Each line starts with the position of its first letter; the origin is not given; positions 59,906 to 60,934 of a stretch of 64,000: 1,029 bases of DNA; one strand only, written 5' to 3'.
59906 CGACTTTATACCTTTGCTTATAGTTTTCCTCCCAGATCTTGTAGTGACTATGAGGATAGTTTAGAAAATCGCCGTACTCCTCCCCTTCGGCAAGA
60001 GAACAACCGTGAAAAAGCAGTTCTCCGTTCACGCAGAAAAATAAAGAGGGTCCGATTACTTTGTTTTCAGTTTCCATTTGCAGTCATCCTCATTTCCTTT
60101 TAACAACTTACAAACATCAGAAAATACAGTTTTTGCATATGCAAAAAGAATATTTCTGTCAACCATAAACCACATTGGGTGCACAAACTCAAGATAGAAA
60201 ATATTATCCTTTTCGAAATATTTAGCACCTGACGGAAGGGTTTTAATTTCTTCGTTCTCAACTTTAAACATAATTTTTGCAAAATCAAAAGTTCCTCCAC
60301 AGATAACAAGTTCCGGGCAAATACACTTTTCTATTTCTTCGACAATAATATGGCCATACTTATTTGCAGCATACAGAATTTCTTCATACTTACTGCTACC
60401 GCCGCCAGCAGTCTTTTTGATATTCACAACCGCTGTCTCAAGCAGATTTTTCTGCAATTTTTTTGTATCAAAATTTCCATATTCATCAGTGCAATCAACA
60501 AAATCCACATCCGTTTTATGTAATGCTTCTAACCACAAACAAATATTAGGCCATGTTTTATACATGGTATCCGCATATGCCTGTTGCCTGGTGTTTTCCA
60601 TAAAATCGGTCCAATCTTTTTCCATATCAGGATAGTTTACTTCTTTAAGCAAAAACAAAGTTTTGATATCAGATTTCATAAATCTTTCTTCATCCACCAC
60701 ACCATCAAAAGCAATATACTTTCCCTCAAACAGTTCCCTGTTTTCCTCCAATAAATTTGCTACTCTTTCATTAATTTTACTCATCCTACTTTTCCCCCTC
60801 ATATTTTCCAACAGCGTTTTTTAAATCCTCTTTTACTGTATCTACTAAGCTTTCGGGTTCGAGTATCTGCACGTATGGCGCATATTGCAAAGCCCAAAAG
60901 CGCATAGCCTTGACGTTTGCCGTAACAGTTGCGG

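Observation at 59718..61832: WYL regulator-UDG-like glycosylase-YPRGRV protein operon: candidate anti-phage or DNA-damage system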

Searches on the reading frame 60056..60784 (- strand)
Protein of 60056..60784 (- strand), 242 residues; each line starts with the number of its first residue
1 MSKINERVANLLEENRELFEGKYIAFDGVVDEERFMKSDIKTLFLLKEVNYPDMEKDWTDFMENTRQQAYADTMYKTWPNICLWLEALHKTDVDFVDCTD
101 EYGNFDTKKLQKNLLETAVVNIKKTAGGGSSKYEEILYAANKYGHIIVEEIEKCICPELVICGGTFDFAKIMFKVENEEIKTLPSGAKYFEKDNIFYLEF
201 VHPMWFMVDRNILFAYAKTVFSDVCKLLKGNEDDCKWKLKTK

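Call 4: search_protein_families(library=pfam, proteins=[window:60056-60784:-], max_evalue=0.1)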
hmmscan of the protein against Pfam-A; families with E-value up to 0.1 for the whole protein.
window:60056-60784:- (242 aa): 0 families

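Call 5: search_protein_families(library=padloc, proteins=[window:60056-60784:-], max_evalue=0.1)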
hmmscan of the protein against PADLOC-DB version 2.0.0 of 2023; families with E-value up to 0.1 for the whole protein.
window:60056-60784:- (242 aa): 0 families

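Call 6: search_protein_families(library=ncbifam, proteins=[window:60056-60784:-], max_evalue=0.1)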
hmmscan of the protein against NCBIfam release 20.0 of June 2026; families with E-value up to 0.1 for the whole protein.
window:60056-60784:- (242 aa): 1 family
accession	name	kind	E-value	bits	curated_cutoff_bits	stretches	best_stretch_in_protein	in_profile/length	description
NF011698.0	PRK15118.1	equivalog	0.041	14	202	0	89-172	37-120/144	universal stress protein UspA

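Call 7: search_solved_structures(query=window:60056-60784:-, max_evalue=10, show_alignments=2)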
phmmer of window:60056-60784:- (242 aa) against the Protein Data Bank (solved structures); distinct sequences matched with E-value up to 10: 3.
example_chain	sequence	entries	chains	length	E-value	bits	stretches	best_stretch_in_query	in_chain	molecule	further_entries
1o1y_A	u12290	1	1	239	0.064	15.9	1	108-200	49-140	conserved hypothetical protein TM1158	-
4ak8_A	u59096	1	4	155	0.93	12.1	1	167-210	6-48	C-TYPE LECTIN DOMAIN FAMILY 4 MEMBER K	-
3c22_A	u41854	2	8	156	0.98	12.1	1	167-210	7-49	C-type lectin domain family 4 member K | CD207 molecule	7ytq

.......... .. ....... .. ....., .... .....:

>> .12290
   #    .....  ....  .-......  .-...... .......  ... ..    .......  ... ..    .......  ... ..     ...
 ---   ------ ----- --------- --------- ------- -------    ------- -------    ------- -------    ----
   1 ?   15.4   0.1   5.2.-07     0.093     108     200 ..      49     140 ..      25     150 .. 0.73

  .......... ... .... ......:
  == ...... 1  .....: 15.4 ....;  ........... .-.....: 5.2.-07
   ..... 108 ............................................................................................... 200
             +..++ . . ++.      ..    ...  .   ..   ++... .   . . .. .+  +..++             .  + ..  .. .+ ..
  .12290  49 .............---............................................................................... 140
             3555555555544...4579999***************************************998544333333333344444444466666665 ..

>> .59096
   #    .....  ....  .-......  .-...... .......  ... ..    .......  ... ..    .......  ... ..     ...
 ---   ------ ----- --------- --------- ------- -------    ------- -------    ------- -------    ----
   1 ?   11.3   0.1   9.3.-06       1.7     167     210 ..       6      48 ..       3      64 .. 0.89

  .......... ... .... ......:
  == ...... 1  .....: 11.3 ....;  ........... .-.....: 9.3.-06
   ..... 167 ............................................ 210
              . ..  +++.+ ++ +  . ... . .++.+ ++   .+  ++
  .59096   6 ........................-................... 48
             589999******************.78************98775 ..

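Call 9: search_protein_families(library=phrogs, proteins=[window:60056-60784:-], max_evalue=0.1)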
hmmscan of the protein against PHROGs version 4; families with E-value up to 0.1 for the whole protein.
window:60056-60784:- (242 aa): 0 families

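Call 10: find_homologous_proteins(query=window:60056-60784:-, max_evalue=0.001)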
Query window:60056-60784:- (242 aa): 80 proteins with E <= 0.001 among 302 candidates.
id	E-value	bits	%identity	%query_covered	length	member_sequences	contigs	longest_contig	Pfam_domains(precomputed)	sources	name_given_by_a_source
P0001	4.8e-162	555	100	100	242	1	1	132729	-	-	-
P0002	3.1e-108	379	72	94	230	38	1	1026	-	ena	-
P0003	5.7e-105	368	68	94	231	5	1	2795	-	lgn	-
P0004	3.6e-104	366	69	96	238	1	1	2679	-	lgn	-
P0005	5.9e-102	358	69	96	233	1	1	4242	-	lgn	-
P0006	2.5e-101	356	69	93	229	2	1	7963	-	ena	-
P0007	5.9e-100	352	67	95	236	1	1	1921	-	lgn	-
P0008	8.4e-97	341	68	93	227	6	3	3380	-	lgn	-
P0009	2.8e-96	340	66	94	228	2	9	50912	-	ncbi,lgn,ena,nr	ncbi:MAG: hypothetical protein IJM98_08770 [Oscillospiraceae bacterium]|nr:hypothetical protein [Osc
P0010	3.6e-96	339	68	93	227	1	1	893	-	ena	-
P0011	5.2e-96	339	66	95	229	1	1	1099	-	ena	-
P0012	2.2e-91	324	63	94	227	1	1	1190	-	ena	-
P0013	5.0e-90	319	62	95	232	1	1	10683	-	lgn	-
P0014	5.6e-88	313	62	91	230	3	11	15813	-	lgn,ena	-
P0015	3.0e-86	307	59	94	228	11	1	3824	-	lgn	-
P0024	3.9e-69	251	50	93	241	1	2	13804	-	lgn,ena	-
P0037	3.9e-56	208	44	93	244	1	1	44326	-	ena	-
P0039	1.7e-52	196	44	95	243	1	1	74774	-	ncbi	-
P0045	4.7e-46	175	42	94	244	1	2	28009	-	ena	-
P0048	1.3e-43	167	41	94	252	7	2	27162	-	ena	-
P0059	7.1e-16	76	32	83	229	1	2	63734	-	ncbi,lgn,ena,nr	ncbi:MAG: hypothetical protein IKU07_09265 [Oscillospiraceae bacterium]|nr:hypothetical protein [Osc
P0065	4.1e-13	67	32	73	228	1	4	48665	-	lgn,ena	-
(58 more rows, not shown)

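Call 17: find_encoding_contigs(protein=P0009, flank=8000, max_places=4)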
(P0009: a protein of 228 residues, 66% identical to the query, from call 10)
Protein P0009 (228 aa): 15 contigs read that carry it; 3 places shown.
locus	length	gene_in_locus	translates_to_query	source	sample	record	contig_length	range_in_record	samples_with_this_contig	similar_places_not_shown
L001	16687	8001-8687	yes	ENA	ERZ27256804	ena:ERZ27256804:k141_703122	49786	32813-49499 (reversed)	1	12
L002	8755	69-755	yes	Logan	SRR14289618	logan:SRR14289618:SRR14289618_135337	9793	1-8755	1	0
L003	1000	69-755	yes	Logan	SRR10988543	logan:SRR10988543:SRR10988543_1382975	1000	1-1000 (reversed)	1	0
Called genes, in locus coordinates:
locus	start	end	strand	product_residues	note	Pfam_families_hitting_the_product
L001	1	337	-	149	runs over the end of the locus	PF08797:HIRAN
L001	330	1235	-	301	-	-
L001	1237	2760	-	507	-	PF13401:AAA_22 (faint), PF00004:AAA, PF17866:AAA_lid_6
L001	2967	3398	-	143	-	-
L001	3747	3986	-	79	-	-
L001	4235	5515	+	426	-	PF20720:nSTAND3 (weak), PF00004:AAA, PF01434:Peptidase_M41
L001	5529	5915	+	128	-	-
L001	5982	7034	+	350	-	PF13280:WYL, PF25583:WCX (weak)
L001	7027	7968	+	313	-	PF22558:REase-ARP (weak)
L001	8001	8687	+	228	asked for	-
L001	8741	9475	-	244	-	-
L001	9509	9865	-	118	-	-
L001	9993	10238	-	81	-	PF13443:HTH_26, PF01381:HTH_3 (weak)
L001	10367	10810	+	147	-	-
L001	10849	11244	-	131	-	-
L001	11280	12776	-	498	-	PF00239:Resolvase, PF07508:Recombinase, PF13408:Zn_ribbon_recom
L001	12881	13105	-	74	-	-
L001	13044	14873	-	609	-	PF06048:DUF927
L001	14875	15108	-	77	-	-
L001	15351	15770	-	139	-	-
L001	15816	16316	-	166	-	-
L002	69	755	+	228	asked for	-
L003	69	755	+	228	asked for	-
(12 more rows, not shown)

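Call 18: find_encoding_contigs(protein=P0001, flank=10000, max_places=3)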
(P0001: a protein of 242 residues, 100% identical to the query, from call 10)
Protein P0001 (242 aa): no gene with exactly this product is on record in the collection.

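Call 22: predict_structure(alignment_id=A1)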
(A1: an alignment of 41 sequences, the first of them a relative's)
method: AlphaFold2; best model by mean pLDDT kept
length: 242 residues; sequences in the alignment: 41
mean_pLDDT: 93.1   pTM: 0.90
mean pLDDT of the five models: 93.1, 92.9, 92.4, 92.0, 91.5
residues with pLDDT >= 90: 211; 70-90: 18; 50-70: 4; < 50: 9
segments of 3 or more residues with pLDDT < 50: 234-240
pLDDT, mean of each block of 10 residues (from residue 1): 92 98 97 98 96 95 97 92 96 95 91 98 94 97 98 98 97 98 98 98 85 96 93 46 47
secondary structure, 60 per line:
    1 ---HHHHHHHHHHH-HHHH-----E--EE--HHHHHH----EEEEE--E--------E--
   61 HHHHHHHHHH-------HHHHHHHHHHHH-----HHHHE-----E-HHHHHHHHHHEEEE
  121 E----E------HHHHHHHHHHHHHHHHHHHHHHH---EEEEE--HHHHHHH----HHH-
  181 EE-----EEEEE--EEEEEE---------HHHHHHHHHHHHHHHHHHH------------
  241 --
elements in order: H4-14 H16-19 H32-37 E42-46 H61-70 H78-89 H95-98 H107-116 E117-121 H133-155 E159-163 H166-172 E188-192 E195-200 H210-228

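Call 26: fold_search(model_id=the predicted structure, library=pdb)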
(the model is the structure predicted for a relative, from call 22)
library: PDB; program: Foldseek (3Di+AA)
matches with E <= 10: 421; with E <= 0.001: 4
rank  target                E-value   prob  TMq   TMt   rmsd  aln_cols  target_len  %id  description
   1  6u15_A                4.2e-04  1.00  0.47  0.56   7.2       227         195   14  Human thymine DNA glycosylase N140A mutant bound to DNA with 2'-F-5-carboxyl-dC substrate analog (released 2019-11-20)
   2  4fnc_A                7.6e-04  1.00  0.47  0.55   6.6       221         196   14  Human TDG in a post-reactive complex with 5-hydroxymethyluracil (5hmU) (released 2012-09-19)
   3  4xeg_A                8.0e-04  1.00  0.46  0.55   7.2       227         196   14  Structure of the enzyme-product complex resulting from TDG action on a G/hmU mismatch (released 2015-09-09)
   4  3ufj_A                9.6e-04  1.00  0.44  0.54   6.8       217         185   14  Human Thymine DNA Glycosylase Bound to Substrate Analog 2'-fluoro-2'-deoxyuridine (released 2012-04-25)
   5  9lhp_A                1.0e-03  1.00  0.46  0.51   6.8       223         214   13  Crystal structure of human thymine DNA glycosylase TDG in complex with a covalent inhibitor (1S, 5R)-C-2711 (released 2026-03-11)
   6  4z7z_A                1.1e-03  1.00  0.47  0.56   7.3       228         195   14  Structure of the enzyme-product complex resulting from TDG action on a GT mismatch in the presence of excess base (released 2015-09-16)
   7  3uob_A                1.3e-03  1.00  0.43  0.54   6.5       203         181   14  Crystal structure of Human Thymine DNA Glycosylase Bound to Substrate Analog 2'-deoxy-2'-beta-fluoro-cytidine (released 2012-02-15)
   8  6u16_A                1.6e-03  1.00  0.46  0.54   7.2       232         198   14  Human thymine DNA glycosylase N140A mutant bound to DNA with 5-carboxyl-dC substrate (released 2019-11-20)
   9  4jgc_A                1.7e-03  1.00  0.46  0.55   7.2       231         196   13  Human TDG N140A mutant IN A COMPLEX WITH 5-carboxylcytosine (5caC) (released 2013-05-29)
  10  3uo7_A                1.7e-03  1.00  0.42  0.53   6.8       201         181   15  Crystal structure of Human Thymine DNA Glycosylase Bound to Substrate 5-carboxylcytosine (released 2012-02-15)
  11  5cys_A                1.9e-03  1.00  0.47  0.55   7.2       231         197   14  Structure of the enzyme-product complex resulting from TDG action on a GcaC mismatch (released 2015-09-16)
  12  4z7b_A                2.0e-03  1.00  0.46  0.56   7.1       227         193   14  Structure of the enzyme-product complex resulting from TDG action on a GfC mismatch (released 2015-09-16)
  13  8iiq                  2.2e-03  1.00  0.41  0.46   6.5       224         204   13  MsmUdgX H109S/E52N double mutant (released 2023-06-21)
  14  6iob                  2.4e-03  1.00  0.40  0.45   6.3       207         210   13  The structure of the H109A mutant of UdgX in complex with uracil (released 2019-07-24)
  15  6ioc                  2.4e-03  1.00  0.42  0.46   6.2       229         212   13  The structure of the H109Q mutant of UdgX in complex with uracil (released 2019-07-24)
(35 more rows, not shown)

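Call 27: search_solved_structures(query=A1, max_evalue=10, show_alignments=5)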
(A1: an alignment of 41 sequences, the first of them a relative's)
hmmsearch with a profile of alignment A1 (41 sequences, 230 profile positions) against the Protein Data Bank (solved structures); distinct sequences matched with E-value up to 10: 4.
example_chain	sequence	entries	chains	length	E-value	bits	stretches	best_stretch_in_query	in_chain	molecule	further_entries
5gj6_A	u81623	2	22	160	0.033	16.8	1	49-119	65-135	Outer capsid protein VP4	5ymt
5vki_A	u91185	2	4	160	0.033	16.8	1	49-119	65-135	Outer capsid protein VP4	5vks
5yms_A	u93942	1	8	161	0.033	16.7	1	49-119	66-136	Outer capsid protein VP4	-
2sas_A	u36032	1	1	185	7.2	9.1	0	8-49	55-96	SARCOPLASMIC CALCIUM-BINDING PROTEIN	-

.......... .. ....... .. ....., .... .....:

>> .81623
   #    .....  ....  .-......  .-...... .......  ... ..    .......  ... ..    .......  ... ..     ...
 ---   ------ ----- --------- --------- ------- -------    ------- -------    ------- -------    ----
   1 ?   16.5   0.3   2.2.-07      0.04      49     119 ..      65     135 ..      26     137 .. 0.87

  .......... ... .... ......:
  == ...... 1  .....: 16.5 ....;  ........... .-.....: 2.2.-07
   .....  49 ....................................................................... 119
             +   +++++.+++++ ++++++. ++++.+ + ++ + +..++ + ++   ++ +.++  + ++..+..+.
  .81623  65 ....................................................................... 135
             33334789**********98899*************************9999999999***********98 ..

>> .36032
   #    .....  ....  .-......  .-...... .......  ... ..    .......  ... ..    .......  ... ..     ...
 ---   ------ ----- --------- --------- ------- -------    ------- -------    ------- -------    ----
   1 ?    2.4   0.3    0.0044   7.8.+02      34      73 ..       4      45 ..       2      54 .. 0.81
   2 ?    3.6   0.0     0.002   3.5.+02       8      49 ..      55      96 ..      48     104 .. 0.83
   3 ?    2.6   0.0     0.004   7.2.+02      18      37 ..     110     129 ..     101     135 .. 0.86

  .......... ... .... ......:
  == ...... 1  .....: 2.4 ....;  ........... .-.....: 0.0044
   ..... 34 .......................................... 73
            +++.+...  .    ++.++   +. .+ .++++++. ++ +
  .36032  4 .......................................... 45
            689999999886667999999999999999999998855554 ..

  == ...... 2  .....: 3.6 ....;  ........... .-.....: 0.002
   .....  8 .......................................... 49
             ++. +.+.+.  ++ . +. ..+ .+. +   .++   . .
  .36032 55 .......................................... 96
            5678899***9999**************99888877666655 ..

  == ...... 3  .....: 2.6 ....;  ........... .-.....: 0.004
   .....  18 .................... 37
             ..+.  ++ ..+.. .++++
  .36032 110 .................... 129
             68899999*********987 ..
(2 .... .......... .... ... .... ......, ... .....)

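Call 30: find_related_loci(query=A1, collection=viral_contigs, flank=8000)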
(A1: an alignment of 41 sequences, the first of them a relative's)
Query A1 (242 aa) in viral_contigs; peptide patterns used: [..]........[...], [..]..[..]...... (x = any residue, [..] = any of these).
54 stretches matched a pattern; 2 encode a relative of the query (tblastn E <= 1e-3); 2 distinct loci.
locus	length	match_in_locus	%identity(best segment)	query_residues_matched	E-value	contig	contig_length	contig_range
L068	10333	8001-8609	28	9-214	1e-15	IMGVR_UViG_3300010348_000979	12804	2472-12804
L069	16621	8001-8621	26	5-214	2e-14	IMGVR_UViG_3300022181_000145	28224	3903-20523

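Call 38: search_protein_families(library=pfam, alignment_id=A3, max_evalue=0.001)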
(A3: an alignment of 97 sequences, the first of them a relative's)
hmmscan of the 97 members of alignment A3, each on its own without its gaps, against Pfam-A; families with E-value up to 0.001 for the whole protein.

A. member 1, L001:10250-10771:- (173 aa): 0 families

B. families by the number of members that match (of 97 scanned): 154 families (the first 25 are shown)
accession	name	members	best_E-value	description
PF02254.24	TrkA_N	3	4.2e-06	TrkA-N domain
PF03690.18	MYG1_exonuc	2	7.8e-73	Uncharacterised protein family (UPF0160)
PF12706.13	Lactamase_B_2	2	1.6e-30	Beta-lactamase superfamily domain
PF00005.33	ABC_tran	2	8.7e-30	ABC transporter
PF13676.11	TIR_2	2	1e-19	TIR domain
PF01966.28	HD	2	4.8e-14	HD domain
PF02687.27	FtsX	2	1.1e-12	FtsX-like permease C-terminal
PF00583.31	Acetyltransf_1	2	3e-12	Acetyltransferase (GNAT) family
PF08843.17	AbiEii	2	1.5e-09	Nucleotidyl transferase AbiEii toxin, Type IV TA system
PF14520.12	HHH_5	2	3.4e-09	Helix-hairpin-helix domain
PF13304.12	AAA_21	2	4.5e-09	AAA domain, putative AbiEii toxin, Type IV TA system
PF00753.33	Lactamase_B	2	1.1e-08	Metallo-beta-lactamase superfamily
PF07719.23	TPR_2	2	4.8e-08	Tetratricopeptide repeat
PF13181.12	TPR_8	2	1.3e-07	Tetratricopeptide repeat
PF13302.13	Acetyltransf_3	2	5e-07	Acetyltransferase (GNAT) domain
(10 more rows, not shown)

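Call 39: search_protein_families(library=padloc, alignment_id=A3, max_evalue=0.00001)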
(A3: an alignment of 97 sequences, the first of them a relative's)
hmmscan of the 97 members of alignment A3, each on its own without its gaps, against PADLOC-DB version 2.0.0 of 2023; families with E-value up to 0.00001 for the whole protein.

A. member 1, L001:10250-10771:- (173 aa): 0 families

B. families by the number of members that match (of 97 scanned): 71 families (the first 25 are shown)
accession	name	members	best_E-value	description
PDLC04135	mad3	2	2.4e-27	mads_3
PDLC02318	AbiEii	2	2.3e-23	AbiEii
PDLC04140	mad8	2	1.2e-11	mads_8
PDLC00442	JetA1|JetA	1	6.5e-162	DUF5716 domain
PDLC00449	JetA1|JetA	1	3e-77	DUF5716 domain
PDLC04411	PDC-M10A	1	4.8e-72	-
PDLC00467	JetA1|JetA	1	2.5e-66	DUF5716 domain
PDLC04412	PDC-M10A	1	5.7e-66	-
PDLC00458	JetA1|JetA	1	1e-56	DUF5716 domain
PDLC02344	AbiD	1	7.2e-52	AbiD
PDLC04413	PDC-M10A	1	5.1e-50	-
PDLC03961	ShosA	1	1.1e-47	-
PDLC04438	PDC-M13B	1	9.2e-43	-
PDLC04836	PDC-S04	1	4.6e-41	-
PDLC04840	PDC-S04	1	6.1e-39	-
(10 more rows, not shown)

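Call 43: find_related_loci(query=A4, collection=metagenome_contigs, flank=8000)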
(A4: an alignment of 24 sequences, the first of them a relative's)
Query A4 (242 aa) in metagenome_contigs; peptide patterns used: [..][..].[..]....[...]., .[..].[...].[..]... (x = any residue, [..] = any of these).
77 stretches matched a pattern; 2 encode a relative of the query (tblastn E <= 1e-3); 2 distinct loci.
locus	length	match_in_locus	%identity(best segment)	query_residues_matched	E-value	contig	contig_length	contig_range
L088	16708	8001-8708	44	3-234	9e-55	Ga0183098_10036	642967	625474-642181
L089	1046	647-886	64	149-228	5e-32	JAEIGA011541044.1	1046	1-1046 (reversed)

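Call 44: find_encoding_contigs(protein=P0039, flank=7000, max_places=1)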
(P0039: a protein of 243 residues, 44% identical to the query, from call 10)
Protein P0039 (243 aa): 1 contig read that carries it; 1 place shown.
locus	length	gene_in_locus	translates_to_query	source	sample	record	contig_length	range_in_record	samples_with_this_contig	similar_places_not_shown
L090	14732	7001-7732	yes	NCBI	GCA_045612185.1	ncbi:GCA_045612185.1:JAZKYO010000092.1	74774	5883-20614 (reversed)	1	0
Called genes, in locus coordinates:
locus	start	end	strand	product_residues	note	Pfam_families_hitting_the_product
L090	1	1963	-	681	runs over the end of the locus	PF24517:CBM96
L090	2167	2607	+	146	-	PF00075:RNase_H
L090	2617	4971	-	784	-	PF03772:Competence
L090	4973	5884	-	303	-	PF01565:FAD_binding_4, PF02873:MurB_C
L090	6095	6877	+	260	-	PF01261:AP_endonuc_2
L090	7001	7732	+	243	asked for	-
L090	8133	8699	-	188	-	PF00005:ABC_tran, PF13304:AAA_21 (faint)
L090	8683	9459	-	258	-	PF00528:BPD_transp_1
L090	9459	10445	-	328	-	PF09084:NMT1 (faint)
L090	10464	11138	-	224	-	PF00027:cNMP_binding, PF13545:HTH_Crp_2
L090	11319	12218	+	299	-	PF00483:NTP_transferase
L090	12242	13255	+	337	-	PF00106:adh_short, PF01073:3Beta_HSD, PF01370:Epimerase, PF02719:Polysacc_synt_2, PF04321:RmlD_sub_bind, PF07993:NAD_binding_4 (weak), PF13460:NAD_binding_10, PF16363:GDP_Man_Dehyd, +1 more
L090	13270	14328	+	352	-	PF01263:Aldose_epim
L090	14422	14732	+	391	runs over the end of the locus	PF00768:Peptidase_S11, PF13354:Beta-lactamase2, PF07943:PBP5_C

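Call 45: find_encoding_contigs(protein=P0037, flank=7000, max_places=1)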
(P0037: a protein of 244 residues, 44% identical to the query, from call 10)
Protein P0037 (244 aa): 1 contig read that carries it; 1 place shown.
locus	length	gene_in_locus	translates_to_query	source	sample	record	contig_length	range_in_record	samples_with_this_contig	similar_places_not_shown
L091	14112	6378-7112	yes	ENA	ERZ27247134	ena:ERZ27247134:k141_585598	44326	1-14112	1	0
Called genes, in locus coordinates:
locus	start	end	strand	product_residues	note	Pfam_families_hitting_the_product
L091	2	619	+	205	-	?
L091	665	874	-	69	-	-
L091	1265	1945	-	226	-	PF09335:VTT_dom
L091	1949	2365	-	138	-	-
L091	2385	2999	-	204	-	PF00440:TetR_N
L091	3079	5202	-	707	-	PF02811:PHP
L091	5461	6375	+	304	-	PF13280:WYL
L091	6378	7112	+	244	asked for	-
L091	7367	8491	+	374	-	PF00149:Metallophos, PF12850:Metallophos_2, PF12320:SbcD_C (weak)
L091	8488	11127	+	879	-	PF02463:SMC_N (faint), PF13476:AAA_23, PF13555:AAA_29 (weak), PF13558:SbcC_Walker_B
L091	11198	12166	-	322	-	PF00724:Oxidored_FMN, PF01207:Dus (weak)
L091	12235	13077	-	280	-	PF02574:S-methyl_trans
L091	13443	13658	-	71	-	-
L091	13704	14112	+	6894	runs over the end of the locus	PF18657:YDG, PF18676:MBG_2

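Call 46: find_encoding_contigs(protein=P0048, flank=7000, max_places=1)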
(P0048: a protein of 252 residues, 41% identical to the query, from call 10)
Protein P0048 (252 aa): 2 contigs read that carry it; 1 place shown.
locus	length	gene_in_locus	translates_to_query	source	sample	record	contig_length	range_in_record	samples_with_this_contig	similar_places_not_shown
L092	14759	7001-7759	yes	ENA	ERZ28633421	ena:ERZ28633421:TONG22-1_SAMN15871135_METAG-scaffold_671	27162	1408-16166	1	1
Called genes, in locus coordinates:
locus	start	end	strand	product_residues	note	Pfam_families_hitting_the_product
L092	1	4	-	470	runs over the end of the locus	?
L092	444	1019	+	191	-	PF00210:Ferritin (faint), PF02915:Rubrerythrin, PF23458:DUF7130 (weak), PF21349:RUBY_RBDX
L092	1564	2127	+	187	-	PF07963:N_methyl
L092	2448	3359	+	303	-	-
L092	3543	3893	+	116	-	PF00462:Glutaredoxin (weak), PF03960:ArsC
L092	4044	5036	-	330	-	PF03601:Cons_hypoth698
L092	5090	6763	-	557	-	PF02463:SMC_N, PF13175:AAA_15 (weak), PF13476:AAA_23, PF13555:AAA_29 (weak), PF13304:AAA_21 (faint)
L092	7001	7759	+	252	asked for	-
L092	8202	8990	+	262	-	PF13228:DUF4037 (weak)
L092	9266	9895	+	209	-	PF00574:CLP_protease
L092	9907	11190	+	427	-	PF06689:zf-C4_ClpX, PF13401:AAA_22 (faint), PF05496:RuvB_N (weak), PF00004:AAA, PF07724:AAA_2, PF10431:ClpB_D2-small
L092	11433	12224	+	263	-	PF05818:TraT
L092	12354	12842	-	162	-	-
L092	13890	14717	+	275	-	PF12849:PBP_like_2, PF13531:SBP_bac_11, PF12727:PBP_like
